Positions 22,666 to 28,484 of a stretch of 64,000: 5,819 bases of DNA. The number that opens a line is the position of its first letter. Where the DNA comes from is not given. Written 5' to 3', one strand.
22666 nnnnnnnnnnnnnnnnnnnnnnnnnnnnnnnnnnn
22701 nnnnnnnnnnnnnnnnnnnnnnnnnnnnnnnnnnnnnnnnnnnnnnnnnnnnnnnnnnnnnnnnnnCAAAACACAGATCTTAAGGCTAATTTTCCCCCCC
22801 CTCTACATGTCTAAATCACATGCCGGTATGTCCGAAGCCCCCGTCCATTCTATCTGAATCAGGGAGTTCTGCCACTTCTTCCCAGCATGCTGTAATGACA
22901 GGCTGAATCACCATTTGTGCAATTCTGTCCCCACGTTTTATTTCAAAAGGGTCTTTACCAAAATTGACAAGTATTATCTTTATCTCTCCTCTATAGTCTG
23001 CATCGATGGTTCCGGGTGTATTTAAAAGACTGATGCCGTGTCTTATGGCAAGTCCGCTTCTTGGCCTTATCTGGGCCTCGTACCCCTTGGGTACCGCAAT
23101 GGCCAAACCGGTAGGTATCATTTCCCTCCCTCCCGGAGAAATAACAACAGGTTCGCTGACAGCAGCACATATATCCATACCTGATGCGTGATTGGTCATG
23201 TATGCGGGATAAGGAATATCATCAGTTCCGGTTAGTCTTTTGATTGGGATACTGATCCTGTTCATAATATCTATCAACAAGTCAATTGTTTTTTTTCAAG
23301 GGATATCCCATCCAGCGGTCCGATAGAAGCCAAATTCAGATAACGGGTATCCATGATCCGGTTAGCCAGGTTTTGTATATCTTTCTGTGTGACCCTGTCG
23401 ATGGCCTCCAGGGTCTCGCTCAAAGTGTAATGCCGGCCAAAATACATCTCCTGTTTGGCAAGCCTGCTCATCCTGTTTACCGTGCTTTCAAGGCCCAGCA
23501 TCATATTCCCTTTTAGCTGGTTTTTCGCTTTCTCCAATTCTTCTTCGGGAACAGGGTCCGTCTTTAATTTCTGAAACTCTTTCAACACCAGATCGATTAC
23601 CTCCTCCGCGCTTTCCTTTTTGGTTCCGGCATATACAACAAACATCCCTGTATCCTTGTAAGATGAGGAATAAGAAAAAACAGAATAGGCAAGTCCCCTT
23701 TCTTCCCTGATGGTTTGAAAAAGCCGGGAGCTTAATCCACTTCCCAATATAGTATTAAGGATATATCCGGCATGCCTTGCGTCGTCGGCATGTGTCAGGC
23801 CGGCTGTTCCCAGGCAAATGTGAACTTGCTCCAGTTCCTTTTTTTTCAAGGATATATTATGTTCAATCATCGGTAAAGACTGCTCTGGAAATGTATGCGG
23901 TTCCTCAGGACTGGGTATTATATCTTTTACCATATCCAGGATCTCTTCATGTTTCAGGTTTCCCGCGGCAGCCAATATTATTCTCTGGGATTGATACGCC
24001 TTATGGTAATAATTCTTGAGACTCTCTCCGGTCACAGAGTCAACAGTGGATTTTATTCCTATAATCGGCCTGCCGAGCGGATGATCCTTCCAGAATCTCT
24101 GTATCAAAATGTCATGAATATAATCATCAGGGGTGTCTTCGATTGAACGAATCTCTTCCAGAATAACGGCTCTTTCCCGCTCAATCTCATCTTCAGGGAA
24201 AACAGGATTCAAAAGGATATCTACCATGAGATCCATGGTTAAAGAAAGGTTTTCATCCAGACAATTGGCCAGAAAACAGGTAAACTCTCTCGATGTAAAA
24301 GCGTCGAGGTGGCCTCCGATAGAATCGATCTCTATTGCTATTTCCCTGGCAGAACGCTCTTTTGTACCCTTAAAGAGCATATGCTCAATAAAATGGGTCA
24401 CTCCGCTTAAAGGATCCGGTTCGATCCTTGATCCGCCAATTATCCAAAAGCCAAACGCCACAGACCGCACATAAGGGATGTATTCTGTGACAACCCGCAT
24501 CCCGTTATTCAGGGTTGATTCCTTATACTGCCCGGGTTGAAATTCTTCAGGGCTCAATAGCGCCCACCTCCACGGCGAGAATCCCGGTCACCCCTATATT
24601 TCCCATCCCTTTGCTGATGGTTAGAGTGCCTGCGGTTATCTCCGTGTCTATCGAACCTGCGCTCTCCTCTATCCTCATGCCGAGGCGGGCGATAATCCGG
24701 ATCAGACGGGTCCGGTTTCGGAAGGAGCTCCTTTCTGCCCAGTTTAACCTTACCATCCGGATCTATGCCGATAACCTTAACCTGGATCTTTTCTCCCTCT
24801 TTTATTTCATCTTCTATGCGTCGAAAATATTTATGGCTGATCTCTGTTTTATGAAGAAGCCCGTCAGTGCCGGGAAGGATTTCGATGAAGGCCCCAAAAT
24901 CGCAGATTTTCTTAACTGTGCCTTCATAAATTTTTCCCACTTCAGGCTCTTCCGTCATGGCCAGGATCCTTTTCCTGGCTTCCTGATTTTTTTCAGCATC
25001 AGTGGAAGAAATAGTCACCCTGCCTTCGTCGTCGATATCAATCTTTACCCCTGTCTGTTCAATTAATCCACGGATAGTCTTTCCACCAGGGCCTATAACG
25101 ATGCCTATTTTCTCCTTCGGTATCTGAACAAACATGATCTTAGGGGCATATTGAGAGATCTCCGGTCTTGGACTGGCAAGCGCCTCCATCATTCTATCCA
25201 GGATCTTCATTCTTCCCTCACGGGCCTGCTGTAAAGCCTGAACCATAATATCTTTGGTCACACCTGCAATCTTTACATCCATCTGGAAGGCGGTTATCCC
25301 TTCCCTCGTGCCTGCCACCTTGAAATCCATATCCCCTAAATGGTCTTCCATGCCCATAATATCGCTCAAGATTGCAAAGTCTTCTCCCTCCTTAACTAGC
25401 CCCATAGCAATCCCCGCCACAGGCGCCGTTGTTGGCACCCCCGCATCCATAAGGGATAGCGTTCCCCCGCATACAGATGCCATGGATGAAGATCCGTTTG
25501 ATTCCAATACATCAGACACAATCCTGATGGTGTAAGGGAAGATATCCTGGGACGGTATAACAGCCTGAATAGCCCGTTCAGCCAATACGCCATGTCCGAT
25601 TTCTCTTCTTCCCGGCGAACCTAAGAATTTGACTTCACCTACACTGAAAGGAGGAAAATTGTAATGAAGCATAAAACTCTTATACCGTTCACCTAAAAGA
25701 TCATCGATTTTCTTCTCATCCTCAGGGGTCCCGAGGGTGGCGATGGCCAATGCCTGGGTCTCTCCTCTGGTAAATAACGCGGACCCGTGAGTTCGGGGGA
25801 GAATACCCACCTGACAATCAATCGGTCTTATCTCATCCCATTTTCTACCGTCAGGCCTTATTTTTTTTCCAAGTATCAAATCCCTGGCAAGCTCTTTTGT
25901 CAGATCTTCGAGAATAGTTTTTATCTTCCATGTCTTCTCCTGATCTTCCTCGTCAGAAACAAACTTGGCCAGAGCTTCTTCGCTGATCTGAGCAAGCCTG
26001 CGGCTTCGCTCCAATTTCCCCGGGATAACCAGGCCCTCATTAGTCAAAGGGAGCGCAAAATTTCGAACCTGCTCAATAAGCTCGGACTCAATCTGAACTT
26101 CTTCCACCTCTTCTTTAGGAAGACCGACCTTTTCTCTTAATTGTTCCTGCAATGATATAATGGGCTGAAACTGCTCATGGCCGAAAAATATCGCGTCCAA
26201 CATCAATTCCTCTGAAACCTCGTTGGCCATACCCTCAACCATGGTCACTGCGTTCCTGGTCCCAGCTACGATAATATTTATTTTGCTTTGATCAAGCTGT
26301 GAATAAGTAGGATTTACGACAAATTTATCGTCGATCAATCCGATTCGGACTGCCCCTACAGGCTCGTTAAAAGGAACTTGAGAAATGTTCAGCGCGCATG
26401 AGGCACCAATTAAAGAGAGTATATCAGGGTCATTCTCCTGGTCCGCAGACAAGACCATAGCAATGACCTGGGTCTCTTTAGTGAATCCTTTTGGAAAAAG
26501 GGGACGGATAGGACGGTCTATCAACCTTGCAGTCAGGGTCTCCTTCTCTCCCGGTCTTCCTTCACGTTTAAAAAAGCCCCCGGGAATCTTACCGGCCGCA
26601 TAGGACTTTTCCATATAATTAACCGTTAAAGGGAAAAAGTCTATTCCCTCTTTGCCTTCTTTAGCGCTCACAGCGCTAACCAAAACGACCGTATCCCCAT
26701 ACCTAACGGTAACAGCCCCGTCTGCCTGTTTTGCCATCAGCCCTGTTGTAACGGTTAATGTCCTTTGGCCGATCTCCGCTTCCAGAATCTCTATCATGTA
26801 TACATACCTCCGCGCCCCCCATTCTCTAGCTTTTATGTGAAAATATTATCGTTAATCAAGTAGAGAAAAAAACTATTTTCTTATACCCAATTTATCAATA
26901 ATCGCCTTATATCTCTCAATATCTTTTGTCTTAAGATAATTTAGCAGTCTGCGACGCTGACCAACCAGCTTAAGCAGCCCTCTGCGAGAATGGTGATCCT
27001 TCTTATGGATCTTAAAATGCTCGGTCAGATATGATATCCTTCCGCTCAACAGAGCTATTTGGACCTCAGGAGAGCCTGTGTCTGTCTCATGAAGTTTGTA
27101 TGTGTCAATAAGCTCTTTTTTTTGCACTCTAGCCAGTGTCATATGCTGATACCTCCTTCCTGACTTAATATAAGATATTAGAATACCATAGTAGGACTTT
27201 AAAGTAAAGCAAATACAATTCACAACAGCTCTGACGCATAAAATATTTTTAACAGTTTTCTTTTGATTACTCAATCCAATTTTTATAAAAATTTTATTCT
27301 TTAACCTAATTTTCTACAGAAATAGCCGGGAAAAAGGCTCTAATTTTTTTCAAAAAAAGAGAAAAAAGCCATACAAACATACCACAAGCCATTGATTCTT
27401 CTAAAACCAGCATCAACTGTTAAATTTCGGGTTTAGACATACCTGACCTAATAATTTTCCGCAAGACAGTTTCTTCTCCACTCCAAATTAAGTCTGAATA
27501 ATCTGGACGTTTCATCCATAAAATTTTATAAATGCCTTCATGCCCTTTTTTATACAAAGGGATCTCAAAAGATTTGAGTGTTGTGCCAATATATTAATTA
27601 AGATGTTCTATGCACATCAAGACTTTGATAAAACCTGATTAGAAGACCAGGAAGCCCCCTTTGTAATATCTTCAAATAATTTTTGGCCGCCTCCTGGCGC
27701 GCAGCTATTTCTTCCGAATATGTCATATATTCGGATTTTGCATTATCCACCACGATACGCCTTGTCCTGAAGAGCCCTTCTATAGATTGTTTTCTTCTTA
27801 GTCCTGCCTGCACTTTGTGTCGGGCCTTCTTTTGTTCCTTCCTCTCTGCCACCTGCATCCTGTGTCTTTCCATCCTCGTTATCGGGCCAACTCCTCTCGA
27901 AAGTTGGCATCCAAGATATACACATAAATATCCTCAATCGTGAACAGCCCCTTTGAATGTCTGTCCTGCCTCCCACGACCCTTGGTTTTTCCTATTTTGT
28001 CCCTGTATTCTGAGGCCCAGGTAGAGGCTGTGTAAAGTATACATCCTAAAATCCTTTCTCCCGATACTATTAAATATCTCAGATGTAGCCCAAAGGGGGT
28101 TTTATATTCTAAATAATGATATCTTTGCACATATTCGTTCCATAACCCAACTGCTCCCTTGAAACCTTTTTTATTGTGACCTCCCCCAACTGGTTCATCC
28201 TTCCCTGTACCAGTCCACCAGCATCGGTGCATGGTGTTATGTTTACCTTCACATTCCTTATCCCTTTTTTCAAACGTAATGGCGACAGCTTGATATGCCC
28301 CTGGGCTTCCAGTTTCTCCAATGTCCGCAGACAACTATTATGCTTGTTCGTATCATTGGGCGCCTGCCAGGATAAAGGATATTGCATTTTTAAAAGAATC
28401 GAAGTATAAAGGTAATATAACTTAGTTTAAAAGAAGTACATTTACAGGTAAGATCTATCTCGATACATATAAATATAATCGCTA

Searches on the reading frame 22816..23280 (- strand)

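Call 28: search_protein_families(library=ncbifam, proteins=[window:22816-23280:-], max_evalue=0.001)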
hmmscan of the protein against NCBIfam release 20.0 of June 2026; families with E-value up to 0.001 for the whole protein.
window:22816-23280:- (154 aa): 5 families
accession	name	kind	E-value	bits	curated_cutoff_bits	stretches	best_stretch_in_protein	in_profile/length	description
NF001862.0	PRK00601.1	equivalog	1.1e-59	200.4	103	1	8-153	3-148/150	dUTP diphosphatase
TIGR00576.1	dut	superfamily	4.1e-53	179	102.55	1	18-154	7-143/143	dUTP diphosphatase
NF010561.0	PRK13956.1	equivalog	1.3e-11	44.5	223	1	24-153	18-146/147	dUTP diphosphatase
TIGR02274.1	dCTP_deam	equivalog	4e-11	42.9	92.8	1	42-129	69-155/180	dCTP deaminase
NF002598.0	PRK02253.1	equivalog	1.6e-06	27.7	130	1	60-126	85-148/167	deoxyuridine 5'-triphosphate nucleotidohydrolase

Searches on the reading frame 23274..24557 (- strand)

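Call 28: search_protein_families(library=ncbifam, proteins=[window:23274-24557:-], max_evalue=0.001)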
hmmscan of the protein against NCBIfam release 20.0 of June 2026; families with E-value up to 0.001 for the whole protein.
window:23274-24557:- (427 aa): 4 families
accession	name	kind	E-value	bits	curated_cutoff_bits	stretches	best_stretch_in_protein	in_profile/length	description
NF047422.1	YfmF_fam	equivalog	2.2e-42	145.4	285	1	107-405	101-406/412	EF-P 5-aminopentanol modification-associated protein YfmF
NF047421.1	YfmH_fam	equivalog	9.8e-32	110.7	250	1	51-409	60-418/425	EF-P 5-aminopentanol modification-associated protein YfmH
TIGR02110.1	PQQ_syn_pqqF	equivalog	6.9e-15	54.8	320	1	14-341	3-339/697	pyrroloquinoline quinone biosynthesis protein PqqF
NF011681.0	PRK15101.1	equivalog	9.2e-12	43.8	765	1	9-189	42-227/961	pitrilysin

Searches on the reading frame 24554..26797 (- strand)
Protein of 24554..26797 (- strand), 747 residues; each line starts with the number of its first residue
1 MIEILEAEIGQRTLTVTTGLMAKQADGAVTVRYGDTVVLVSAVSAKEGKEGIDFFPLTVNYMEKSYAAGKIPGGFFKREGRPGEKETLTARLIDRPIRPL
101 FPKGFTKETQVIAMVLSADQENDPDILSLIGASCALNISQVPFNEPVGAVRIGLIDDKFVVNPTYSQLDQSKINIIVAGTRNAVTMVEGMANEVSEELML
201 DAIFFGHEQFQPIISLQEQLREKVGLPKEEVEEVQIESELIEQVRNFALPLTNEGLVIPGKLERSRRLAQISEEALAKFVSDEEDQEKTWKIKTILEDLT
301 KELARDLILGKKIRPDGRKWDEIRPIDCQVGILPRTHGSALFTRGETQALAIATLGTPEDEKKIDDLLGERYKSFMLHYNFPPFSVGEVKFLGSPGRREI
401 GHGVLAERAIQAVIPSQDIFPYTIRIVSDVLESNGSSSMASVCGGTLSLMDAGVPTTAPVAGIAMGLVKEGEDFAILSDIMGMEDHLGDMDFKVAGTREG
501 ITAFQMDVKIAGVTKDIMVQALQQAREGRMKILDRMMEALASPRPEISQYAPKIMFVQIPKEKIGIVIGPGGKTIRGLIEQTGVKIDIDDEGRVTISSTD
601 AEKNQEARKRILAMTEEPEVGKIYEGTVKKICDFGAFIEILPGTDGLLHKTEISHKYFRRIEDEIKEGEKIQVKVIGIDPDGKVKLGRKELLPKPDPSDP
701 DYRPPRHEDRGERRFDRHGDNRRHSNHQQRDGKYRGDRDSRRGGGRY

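Call 39: search_protein_families(library=pfam, proteins=[window:24554-26797:-], max_evalue=0.001)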
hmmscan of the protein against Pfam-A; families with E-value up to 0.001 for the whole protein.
window:24554-26797:- (747 aa): 5 families
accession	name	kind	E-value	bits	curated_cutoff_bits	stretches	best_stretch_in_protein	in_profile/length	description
PF01138.27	RNase_PH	-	1.1e-60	204.2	25.5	2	322-455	1-130/130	3' exoribonuclease family, domain 1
PF03725.20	RNase_PH_C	-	1.1e-25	89.8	20.8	2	146-208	2-66/67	3' exoribonuclease family, domain 2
PF03726.19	PNPase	-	3.6e-15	56.6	24.6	1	239-319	1-81/81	Polyribonucleotide nucleotidyltransferase, RNA binding domain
PF00575.29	S1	-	1.1e-14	55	22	1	617-688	1-73/74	S1 RNA binding domain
PF00013.35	KH_1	-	7.5e-14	51.7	21.5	1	557-612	4-65/66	KH domain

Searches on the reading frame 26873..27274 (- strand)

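Call 39: search_protein_families(library=pfam, proteins=[window:26873-27274:-], max_evalue=0.001)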
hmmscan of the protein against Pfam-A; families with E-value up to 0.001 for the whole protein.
window:26873-27274:- (133 aa): 1 family
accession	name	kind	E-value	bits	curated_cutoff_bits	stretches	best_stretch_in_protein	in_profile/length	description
PF00312.27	Ribosomal_S15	-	1.9e-37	127.7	31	1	52-132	1-81/81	Ribosomal protein S15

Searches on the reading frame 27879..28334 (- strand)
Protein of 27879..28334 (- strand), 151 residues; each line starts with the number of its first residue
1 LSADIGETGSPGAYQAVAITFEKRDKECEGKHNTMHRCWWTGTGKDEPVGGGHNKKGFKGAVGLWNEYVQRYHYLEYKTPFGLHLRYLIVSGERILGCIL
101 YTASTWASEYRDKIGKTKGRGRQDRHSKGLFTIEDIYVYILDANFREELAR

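Call 39: search_protein_families(library=pfam, proteins=[window:27879-28334:-], max_evalue=0.001)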
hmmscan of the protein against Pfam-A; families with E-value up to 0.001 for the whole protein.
window:27879-28334:- (151 aa): 1 family
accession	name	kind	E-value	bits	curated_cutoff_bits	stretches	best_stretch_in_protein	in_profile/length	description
PF14236.12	DruA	-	1.7e-07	31.2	27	1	64-118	64-120/297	Druantia protein DruA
